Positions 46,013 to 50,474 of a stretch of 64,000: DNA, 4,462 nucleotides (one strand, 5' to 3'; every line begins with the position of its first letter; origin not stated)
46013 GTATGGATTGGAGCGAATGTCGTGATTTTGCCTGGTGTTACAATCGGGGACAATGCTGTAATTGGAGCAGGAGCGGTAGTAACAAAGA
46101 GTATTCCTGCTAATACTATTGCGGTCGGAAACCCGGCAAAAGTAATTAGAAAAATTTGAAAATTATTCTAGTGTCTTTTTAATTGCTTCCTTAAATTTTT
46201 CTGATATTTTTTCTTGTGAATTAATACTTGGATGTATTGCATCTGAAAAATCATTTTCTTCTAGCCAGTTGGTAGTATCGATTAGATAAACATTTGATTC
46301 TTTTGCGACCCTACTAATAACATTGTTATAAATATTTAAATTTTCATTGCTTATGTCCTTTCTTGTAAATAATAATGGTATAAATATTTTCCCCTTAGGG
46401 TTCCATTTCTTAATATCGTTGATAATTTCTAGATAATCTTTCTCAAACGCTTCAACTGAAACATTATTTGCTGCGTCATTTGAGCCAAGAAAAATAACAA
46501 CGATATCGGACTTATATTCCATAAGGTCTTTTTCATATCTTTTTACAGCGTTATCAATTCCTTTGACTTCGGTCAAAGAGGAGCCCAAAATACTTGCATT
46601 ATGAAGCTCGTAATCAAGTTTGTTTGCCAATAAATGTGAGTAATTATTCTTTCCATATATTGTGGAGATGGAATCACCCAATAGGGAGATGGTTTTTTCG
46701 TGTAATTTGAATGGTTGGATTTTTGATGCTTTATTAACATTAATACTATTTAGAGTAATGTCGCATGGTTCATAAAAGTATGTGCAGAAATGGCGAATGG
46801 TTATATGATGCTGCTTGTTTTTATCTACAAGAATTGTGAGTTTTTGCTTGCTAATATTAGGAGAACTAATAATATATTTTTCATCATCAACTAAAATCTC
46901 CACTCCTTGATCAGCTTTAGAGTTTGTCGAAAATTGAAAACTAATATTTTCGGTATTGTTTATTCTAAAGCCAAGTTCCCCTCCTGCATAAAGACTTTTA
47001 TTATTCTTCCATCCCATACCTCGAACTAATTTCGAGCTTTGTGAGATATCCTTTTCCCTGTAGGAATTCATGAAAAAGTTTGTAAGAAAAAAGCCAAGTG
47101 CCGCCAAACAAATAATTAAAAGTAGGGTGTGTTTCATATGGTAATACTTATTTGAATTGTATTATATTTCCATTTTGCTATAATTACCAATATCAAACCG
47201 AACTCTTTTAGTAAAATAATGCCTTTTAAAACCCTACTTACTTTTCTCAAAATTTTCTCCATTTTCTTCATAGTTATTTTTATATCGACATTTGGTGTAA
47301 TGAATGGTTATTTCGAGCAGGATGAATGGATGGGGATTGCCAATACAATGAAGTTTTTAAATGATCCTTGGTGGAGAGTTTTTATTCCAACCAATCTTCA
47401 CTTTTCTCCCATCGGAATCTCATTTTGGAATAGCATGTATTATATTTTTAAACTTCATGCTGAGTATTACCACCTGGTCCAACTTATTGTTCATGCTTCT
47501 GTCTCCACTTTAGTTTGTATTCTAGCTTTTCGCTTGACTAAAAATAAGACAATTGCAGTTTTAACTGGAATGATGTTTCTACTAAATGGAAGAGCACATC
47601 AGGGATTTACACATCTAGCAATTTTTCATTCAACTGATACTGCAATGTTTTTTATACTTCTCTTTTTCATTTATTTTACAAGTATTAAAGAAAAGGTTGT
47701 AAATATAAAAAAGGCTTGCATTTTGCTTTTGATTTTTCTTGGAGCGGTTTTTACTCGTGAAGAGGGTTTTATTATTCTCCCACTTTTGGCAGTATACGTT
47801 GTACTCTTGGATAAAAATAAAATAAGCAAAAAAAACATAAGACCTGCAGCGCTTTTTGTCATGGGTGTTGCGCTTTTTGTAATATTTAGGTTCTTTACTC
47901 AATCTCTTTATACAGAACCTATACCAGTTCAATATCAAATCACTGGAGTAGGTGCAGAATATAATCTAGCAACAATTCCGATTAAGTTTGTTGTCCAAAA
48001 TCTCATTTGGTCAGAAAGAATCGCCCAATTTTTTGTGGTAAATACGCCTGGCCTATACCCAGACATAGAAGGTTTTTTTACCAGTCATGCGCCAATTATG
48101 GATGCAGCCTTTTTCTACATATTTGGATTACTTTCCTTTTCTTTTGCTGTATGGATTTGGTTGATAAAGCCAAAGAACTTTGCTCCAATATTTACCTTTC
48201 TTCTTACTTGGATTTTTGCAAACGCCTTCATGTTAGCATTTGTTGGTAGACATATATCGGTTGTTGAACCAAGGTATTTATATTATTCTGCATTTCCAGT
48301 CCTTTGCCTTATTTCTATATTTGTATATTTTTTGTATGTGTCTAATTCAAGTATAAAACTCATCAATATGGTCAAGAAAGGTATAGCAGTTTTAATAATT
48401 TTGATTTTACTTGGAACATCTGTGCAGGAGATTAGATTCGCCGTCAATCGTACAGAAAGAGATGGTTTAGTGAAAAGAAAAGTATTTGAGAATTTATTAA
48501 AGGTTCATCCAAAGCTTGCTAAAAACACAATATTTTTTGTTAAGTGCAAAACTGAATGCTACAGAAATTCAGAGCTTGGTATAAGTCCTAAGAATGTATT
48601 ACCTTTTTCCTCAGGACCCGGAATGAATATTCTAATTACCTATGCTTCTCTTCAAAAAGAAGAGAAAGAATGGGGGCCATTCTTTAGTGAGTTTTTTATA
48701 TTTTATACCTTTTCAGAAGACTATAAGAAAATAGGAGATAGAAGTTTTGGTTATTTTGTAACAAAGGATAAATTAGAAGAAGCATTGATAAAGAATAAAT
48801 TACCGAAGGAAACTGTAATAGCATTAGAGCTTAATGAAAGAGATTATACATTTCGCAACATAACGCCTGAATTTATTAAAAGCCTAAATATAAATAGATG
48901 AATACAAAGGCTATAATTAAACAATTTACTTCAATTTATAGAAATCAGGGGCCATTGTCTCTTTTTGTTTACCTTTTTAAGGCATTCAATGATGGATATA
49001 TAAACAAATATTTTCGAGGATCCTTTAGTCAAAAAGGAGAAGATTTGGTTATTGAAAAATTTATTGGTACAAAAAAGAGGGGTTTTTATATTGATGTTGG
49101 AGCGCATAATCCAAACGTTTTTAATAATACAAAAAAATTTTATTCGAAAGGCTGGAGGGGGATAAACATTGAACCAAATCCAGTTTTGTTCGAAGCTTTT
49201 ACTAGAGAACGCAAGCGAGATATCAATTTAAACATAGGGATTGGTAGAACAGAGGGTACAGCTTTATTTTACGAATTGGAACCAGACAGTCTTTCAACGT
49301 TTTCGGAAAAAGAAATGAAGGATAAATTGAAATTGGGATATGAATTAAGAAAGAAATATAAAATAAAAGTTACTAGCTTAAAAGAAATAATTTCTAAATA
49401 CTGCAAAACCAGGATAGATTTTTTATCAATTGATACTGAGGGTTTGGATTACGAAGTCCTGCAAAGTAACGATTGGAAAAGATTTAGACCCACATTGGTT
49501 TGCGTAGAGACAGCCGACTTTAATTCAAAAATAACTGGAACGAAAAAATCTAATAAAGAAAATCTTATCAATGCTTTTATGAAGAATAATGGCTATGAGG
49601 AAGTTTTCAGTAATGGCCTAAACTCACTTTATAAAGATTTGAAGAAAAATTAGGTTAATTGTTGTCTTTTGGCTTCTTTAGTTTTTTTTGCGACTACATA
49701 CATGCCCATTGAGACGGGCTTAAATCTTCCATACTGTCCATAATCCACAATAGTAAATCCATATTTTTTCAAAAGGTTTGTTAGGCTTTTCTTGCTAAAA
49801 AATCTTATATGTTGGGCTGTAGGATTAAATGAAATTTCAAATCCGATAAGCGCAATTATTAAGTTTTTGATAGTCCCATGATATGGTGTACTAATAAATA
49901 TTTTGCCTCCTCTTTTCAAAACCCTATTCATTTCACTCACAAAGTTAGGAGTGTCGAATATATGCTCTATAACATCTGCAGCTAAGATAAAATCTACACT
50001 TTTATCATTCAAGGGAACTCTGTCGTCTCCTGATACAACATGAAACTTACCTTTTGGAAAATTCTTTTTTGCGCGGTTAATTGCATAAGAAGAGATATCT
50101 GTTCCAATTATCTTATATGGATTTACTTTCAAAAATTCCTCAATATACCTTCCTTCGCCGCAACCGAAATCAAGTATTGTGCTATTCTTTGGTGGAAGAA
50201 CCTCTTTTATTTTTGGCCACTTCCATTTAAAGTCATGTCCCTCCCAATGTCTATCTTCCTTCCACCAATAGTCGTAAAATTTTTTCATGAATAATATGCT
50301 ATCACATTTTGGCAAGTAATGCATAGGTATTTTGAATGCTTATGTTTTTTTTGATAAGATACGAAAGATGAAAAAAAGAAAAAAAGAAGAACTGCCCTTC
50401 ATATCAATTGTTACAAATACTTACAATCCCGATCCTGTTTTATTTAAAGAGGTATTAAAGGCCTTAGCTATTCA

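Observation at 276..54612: Exceptional density of GT-C-type polytopic membrane glycosyltransferase paralogs in one locus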

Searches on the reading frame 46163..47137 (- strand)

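Call 6: search_protein_families(library=pfam, proteins=[window:46163-47137:-], max_evalue=0.01)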
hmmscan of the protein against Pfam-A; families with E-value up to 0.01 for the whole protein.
window:46163-47137:- (324 aa): 4 families
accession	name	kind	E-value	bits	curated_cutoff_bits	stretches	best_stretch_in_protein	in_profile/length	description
PF13472.12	Lipase_GDSL_2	-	3.9e-19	70.3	32.9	1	153-304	2-172/178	GDSL-like Lipase/Acylhydrolase family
PF00657.28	Lipase_GDSL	-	7.3e-11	43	23.6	1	152-314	3-207/208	GDSL-like Lipase/Acylhydrolase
PF04311.20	DUF459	-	1.2e-07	31.7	27.2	1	150-302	2-165/197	Protein of unknown function (DUF459)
PF25182.1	NonGDSL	-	0.0015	18.3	80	1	165-287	49-171/220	Non-GDSL lipase-like family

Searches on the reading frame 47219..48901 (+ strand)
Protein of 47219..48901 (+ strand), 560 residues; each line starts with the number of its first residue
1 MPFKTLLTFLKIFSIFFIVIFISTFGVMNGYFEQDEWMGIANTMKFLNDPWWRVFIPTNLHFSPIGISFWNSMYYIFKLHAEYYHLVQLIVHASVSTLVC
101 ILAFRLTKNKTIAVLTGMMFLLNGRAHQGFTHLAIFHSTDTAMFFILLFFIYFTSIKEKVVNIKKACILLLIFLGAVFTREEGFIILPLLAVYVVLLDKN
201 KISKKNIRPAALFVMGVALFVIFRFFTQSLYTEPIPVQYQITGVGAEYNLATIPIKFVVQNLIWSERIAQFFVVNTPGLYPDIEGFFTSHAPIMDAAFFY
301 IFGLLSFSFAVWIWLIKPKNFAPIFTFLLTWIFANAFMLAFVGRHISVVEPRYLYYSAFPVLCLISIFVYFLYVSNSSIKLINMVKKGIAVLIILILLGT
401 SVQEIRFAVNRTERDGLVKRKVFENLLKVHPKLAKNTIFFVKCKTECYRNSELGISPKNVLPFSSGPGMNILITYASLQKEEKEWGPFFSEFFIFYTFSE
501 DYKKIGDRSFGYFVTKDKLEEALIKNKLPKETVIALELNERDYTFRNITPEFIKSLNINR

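Call 4: search_protein_families(library=pfam, proteins=[window:47219-48901:+], max_evalue=0.01)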
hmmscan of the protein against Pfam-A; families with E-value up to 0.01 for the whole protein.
window:47219-48901:+ (560 aa): 0 families

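Call 10: search_protein_families(library=ncbifam, proteins=[window:47219-48901:+], max_evalue=0.1)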
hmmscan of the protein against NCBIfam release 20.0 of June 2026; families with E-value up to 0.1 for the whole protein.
window:47219-48901:+ (560 aa): 0 families

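Call 18: find_homologous_proteins(query=window:47219-48901:+, max_evalue=0.001)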
Query window:47219-48901:+ (560 aa): 39 proteins with E <= 0.001 among 8000 candidates.
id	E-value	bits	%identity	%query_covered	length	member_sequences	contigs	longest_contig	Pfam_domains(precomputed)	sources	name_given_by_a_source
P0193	0.0e+0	1191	100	95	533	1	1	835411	-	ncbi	-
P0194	1.4e-226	772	61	99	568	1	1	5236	-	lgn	-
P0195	6.6e-225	766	61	96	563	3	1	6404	-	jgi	-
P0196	2.0e-224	764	62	99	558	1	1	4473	-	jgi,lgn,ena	-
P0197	3.3e-223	760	62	99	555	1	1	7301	-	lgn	-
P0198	6.1e-223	760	60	96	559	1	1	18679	-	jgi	jgi:hypothetical protein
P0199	2.9e-222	757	60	99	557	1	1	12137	-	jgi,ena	-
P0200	7.4e-221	753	60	98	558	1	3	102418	-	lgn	-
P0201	2.9e-218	744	59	98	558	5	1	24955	-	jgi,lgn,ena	-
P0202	1.9e-217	741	59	98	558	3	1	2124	-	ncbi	-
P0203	2.4e-217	741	61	99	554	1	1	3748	-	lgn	-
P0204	4.7e-217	740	59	96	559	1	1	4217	-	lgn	-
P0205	6.4e-217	740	58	98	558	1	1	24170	-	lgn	-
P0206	8.8e-217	739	63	95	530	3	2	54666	-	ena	-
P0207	1.3e-213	729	59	96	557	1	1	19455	-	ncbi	-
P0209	2.9e-210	718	58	99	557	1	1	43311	-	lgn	-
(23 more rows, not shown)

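Call 23: search_solved_structures(query=A3, max_evalue=10, show_alignments=1)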
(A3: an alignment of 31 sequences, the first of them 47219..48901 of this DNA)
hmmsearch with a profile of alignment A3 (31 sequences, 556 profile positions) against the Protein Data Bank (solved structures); distinct sequences matched with E-value up to 10: 2.
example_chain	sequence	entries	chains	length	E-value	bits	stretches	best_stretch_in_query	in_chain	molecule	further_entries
4rxx_A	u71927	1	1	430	0.17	13.6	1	461-502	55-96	Ubiquitin carboxyl-terminal hydrolase 38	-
6dq3_A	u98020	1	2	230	1.5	10.6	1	493-550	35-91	Polysaccharide deacetylase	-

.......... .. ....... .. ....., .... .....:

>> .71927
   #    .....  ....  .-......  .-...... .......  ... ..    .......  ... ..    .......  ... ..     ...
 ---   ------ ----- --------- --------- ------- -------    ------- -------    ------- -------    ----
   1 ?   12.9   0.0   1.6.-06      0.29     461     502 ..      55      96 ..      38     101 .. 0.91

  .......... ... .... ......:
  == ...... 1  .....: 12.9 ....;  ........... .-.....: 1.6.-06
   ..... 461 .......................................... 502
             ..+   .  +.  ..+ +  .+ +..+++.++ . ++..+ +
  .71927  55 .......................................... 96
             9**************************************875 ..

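Call 40: predict_structure(alignment_id=A3)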
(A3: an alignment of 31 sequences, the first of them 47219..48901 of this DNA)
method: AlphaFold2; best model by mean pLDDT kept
length: 560 residues; sequences in the alignment: 31
mean_pLDDT: 90.6   pTM: 0.90
mean pLDDT of the five models: 90.6, 90.2, 89.3, 89.0, 88.8
residues with pLDDT >= 90: 378; 70-90: 156; 50-70: 26; < 50: 0
segments of 3 or more residues with pLDDT < 50: none
pLDDT, mean of each block of 10 residues (from residue 1): 87 98 95 90 89 77 85 93 94 98 97 98 92 78 96 90 92 94 95 93 88 92 88 71 81 96 89 76 59 88 96 90 96 94 83 94 97 92 94 96 94 93 95 94 89 85 91 96 92 89 94 96 94 95 93 87
secondary structure, 60 per line:
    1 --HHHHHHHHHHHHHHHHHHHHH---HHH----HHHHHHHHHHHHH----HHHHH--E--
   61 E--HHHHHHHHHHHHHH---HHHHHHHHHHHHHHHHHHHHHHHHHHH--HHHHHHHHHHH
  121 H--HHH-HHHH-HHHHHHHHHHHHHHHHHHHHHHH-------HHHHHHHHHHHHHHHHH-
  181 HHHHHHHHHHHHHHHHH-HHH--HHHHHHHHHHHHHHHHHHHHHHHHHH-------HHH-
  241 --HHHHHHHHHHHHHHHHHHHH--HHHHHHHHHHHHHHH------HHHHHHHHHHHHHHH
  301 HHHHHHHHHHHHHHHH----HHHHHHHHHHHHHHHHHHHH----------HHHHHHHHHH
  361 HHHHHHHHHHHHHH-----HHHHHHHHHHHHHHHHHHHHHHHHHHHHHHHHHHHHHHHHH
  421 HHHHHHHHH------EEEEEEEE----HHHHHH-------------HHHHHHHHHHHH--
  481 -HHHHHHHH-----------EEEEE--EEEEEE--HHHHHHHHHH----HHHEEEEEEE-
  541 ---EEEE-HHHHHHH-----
elements in order: H3-23 H34-46 H51-55 H64-77 H81-107 H110-121 H128-131 H133-155 H163-179 H181-197 H204-229 H243-262 H265-279 H286-316 H321-340 H351-374 H380-429 E436-443 H448-453 H467-478 H482-489 E501-505 E508-513 H516-525 E533-539 E544-547 H549-555
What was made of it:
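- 47219..48901 (+): GT-C fold, family without a Pfam model (560 aa). AF2 pLDDT 90.6 (call 40).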

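Call 56: find_encoding_contigs(protein=P0209, flank=10000, max_places=1)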
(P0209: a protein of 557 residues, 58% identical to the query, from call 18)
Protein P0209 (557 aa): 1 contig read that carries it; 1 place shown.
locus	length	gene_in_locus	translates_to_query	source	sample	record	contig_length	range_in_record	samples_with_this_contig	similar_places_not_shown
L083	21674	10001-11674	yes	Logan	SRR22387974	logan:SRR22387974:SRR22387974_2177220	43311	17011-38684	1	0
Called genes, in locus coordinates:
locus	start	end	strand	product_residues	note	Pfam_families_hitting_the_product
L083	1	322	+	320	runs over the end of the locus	PF04321:RmlD_sub_bind, PF01073:3Beta_HSD, PF01370:Epimerase, PF02719:Polysacc_synt_2, PF16363:GDP_Man_Dehyd, PF07993:NAD_binding_4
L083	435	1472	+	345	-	PF01073:3Beta_HSD (weak), PF01370:Epimerase, PF16363:GDP_Man_Dehyd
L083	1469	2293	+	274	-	PF01370:Epimerase, PF16363:GDP_Man_Dehyd (faint)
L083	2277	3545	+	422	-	PF00534:Glycos_transf_1, PF13692:Glyco_trans_1_4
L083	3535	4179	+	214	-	PF13489:Methyltransf_23 (weak), PF13847:Methyltransf_31, PF08241:Methyltransf_11, PF08242:Methyltransf_12 (weak), PF13649:Methyltransf_25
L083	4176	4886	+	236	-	PF08241:Methyltransf_11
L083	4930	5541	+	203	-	PF25087:GMPPB_C (faint), PF25084:LbH_EIF2B (faint), PF00132:Hexapep, PF14602:Hexapep_2 (weak)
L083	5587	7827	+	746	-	-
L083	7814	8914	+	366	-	-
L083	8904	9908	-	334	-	PF00657:Lipase_GDSL, PF04311:DUF459 (weak), PF13472:Lipase_GDSL_2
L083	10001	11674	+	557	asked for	-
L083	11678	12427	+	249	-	PF05050:Methyltransf_21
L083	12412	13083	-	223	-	PF01209:Ubie_methyltran (weak), PF08003:Methyltransf_9 (weak), PF13489:Methyltransf_23, PF13847:Methyltransf_31, PF08241:Methyltransf_11, PF08242:Methyltransf_12, PF13649:Methyltransf_25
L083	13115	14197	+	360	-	PF00535:Glycos_transf_2, PF13641:Glyco_tranf_2_3 (weak)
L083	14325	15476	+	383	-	PF00534:Glycos_transf_1, PF13692:Glyco_trans_1_4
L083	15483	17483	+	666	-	-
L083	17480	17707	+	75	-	-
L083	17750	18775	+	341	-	PF01073:3Beta_HSD, PF01370:Epimerase, PF02719:Polysacc_synt_2, PF04321:RmlD_sub_bind, PF07993:NAD_binding_4 (faint), PF13460:NAD_binding_10, PF16363:GDP_Man_Dehyd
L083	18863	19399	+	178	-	PF13439:Glyco_transf_4 (weak)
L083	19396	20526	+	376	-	PF13439:Glyco_transf_4, PF20706:GT4-conflict, PF00534:Glycos_transf_1, PF13692:Glyco_trans_1_4, PF13524:Glyco_trans_1_2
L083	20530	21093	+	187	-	PF25084:LbH_EIF2B (weak), PF25087:GMPPB_C (faint), PF00132:Hexapep, PF14602:Hexapep_2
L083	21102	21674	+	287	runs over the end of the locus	PF00535:Glycos_transf_2, PF10111:Glyco_tranf_2_2 (faint), PF13641:Glyco_tranf_2_3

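Call 84: search_protein_representatives(alignment_id=A3)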
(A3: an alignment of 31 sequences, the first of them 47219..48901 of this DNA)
Query: 31 sequences, 556 profile positions. Proteins with E-value up to 0.001 (for the whole library): 8360; up to 1e-10: 1063; up to 1e-30: 522. The best 150 are listed.
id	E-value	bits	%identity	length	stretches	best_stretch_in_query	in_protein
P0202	3.2e-256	867.8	-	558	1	1-555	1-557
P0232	1.1e-217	740.6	-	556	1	1-555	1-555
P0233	4.3e-171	586.8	-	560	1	5-553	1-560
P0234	7.7e-171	585.9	-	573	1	5-553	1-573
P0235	1.3e-158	545.6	-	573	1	4-554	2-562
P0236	1.0e-155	536.0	-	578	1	8-553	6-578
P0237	1.1e-152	526.0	-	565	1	1-552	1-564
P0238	1.1e-150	519.4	-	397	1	165-555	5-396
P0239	8.3e-146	503.3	-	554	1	5-553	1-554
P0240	8.6e-140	483.4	-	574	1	2-553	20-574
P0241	1.8e-139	482.4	-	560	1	5-555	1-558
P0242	8.5e-132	457.0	-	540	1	5-545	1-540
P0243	2.3e-118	412.7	-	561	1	6-554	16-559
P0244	1.3e-111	390.4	-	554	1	1-553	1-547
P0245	6.7e-107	374.9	-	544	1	5-554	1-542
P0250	2.5e-98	346.6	-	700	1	7-553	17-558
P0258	4.5e-82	292.9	-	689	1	11-554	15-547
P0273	2.0e-74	267.6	-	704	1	6-553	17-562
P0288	1.9e-71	257.8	-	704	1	11-554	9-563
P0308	3.2e-68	247.2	-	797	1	11-553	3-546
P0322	1.2e-66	242.0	-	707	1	10-554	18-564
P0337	4.4e-65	236.8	-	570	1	12-554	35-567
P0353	6.1e-64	233.0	-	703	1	6-553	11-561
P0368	5.7e-63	229.8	-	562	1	2-549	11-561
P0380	3.0e-61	224.2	-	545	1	3-554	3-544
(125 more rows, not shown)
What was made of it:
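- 47219..48901 (+): 522 50%-identity clusters at E<=1e-30 (call 84).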

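Call 85: search_protein_families(library=pfam, proteins=[P0250, P0258, P0273, P0288, P0308, P0322, P0337, P0353, P0368, P0380], max_evalue=0.01)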
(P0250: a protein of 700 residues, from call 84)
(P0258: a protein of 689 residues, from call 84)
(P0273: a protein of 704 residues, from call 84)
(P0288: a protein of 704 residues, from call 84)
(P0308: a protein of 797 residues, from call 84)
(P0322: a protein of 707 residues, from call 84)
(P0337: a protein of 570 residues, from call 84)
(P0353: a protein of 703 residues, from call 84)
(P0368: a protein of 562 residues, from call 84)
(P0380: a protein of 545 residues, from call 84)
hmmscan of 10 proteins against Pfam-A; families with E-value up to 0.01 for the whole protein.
P0250 (700 aa): 3 families
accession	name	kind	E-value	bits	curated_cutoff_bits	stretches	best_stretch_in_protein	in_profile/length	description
PF00754.31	F5_F8_type_C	-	7.9e-12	45.8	28.2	1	574-689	2-122/127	F5/8 type C domain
PF22633.2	F5_F8_type_C_2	-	1.1e-07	32.8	27.8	1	586-677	2-91/91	NedA-like, galactose-binding domain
PF13231.12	PMT_2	-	0.00013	22.6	26.1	1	87-229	13-151/160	Dolichyl-phosphate-mannose-protein mannosyltransferase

P0258 (689 aa): 2 families
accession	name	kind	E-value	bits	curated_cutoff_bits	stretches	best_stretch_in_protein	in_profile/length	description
PF00754.31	F5_F8_type_C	-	3.1e-13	50.4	28.2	1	564-678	3-122/127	F5/8 type C domain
PF22633.2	F5_F8_type_C_2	-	4.6e-11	43.6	27.8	1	575-666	2-91/91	NedA-like, galactose-binding domain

P0273 (704 aa): 2 families
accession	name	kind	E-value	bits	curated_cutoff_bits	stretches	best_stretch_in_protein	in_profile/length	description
PF00754.31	F5_F8_type_C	-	4.3e-06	27.3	28.2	1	587-693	13-121/127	F5/8 type C domain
PF22633.2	F5_F8_type_C_2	-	0.0084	17.1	27.8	0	593-677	4-86/91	NedA-like, galactose-binding domain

P0288 (704 aa): 2 families
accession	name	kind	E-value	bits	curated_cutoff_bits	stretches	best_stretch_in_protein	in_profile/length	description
PF00754.31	F5_F8_type_C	-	4.6e-13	49.8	28.2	1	587-692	13-120/127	F5/8 type C domain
PF22633.2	F5_F8_type_C_2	-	1.3e-10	42.2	27.8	1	591-682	2-91/91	NedA-like, galactose-binding domain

P0308 (797 aa): 0 families

P0322 (707 aa): 2 families
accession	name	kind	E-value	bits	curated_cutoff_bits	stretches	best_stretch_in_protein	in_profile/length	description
PF00754.31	F5_F8_type_C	-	3.1e-10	40.7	28.2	1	589-695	14-122/127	F5/8 type C domain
PF22633.2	F5_F8_type_C_2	-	2.2e-08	35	27.8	1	592-676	2-84/91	NedA-like, galactose-binding domain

P0337 (570 aa): 0 families

P0353 (703 aa): 1 family
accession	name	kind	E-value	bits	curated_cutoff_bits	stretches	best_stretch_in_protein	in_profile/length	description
PF00754.31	F5_F8_type_C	-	1.8e-09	38.2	28.2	1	587-689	15-119/127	F5/8 type C domain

P0368 (562 aa): 0 families

P0380 (545 aa): 0 families
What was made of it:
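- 47219..48901 (+): Distant members add a C-terminal F5/8 type C domain (call 85).
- Distant members of the 47219 family carry a discoidin (F5/8 type C) domain (call 85).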

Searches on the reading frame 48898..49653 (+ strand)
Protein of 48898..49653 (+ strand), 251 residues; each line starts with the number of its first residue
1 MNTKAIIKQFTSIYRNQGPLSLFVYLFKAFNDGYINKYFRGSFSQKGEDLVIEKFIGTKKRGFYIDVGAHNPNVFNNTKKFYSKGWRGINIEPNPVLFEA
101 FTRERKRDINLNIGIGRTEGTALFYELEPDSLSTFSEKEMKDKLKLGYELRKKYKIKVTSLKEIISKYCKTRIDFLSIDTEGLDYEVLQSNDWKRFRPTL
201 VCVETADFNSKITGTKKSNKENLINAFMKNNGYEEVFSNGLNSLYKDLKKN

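Call 6: search_protein_families(library=pfam, proteins=[window:48898-49653:+], max_evalue=0.01)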
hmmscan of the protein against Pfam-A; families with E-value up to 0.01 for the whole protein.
window:48898-49653:+ (251 aa): 1 family
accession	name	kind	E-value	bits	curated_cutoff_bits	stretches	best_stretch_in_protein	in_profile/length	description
PF05050.19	Methyltransf_21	-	2.2e-25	90.2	22.7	1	66-234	1-172/173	Methyltransferase FkbM domain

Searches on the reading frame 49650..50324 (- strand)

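Call 7: search_protein_families(library=pfam, proteins=[window:49650-50324:-], max_evalue=0.01)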
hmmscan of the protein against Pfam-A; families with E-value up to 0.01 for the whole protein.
window:49650-50324:- (224 aa): 17 families
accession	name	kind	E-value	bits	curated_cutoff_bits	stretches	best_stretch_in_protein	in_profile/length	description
PF13489.12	Methyltransf_23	-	1.5e-24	87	27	1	39-193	13-162/164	Methyltransferase domain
PF08241.18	Methyltransf_11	-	3.4e-21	76.1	21.2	1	51-144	1-95/95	Methyltransferase domain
PF13649.12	Methyltransf_25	-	4.8e-17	62.9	27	1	50-140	1-97/97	Methyltransferase domain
PF13847.12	Methyltransf_31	-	6.3e-17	62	27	1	46-148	3-113/145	Methyltransferase domain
PF08242.18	Methyltransf_12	-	1.2e-14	55.2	30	1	51-142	1-98/98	Methyltransferase domain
PF01209.24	Ubie_methyltran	-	7.7e-08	32.4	20.1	1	33-155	34-162/233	ubiE/COQ5 methyltransferase family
PF05148.21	Methyltransf_8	-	3.7e-07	30.7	27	1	45-145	71-157/219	Hypothetical methyltransferase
PF05175.20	MTS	-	5e-07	30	23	1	43-149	27-143/170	Methyltransferase small domain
PF06325.19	PrmA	-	7.5e-06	26.1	22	1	46-145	161-259/296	Ribosomal protein L11 methyltransferase (PrmA)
PF08003.17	Methyltransf_9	-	2.6e-05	23.8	23.8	1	33-193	101-263/315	Protein of unknown function (DUF1698)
PF05219.18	DREV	-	0.00082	19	26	1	46-150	94-194/265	DREV methyltransferase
PF02353.26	CMAS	-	0.0011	18.8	27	1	48-146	64-166/273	Mycolic acid cyclopropane synthetase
PF02390.23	Methyltransf_4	-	0.002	18.1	24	0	47-89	2-45/173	Putative methyltransferase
PF03848.20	TehB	-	0.0027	17.6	20.4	1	47-144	31-132/193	Tellurite resistance protein TehB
PF01555.25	N6_N4_Mtase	-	0.0029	18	26.7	0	127-205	34-98/221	DNA methylase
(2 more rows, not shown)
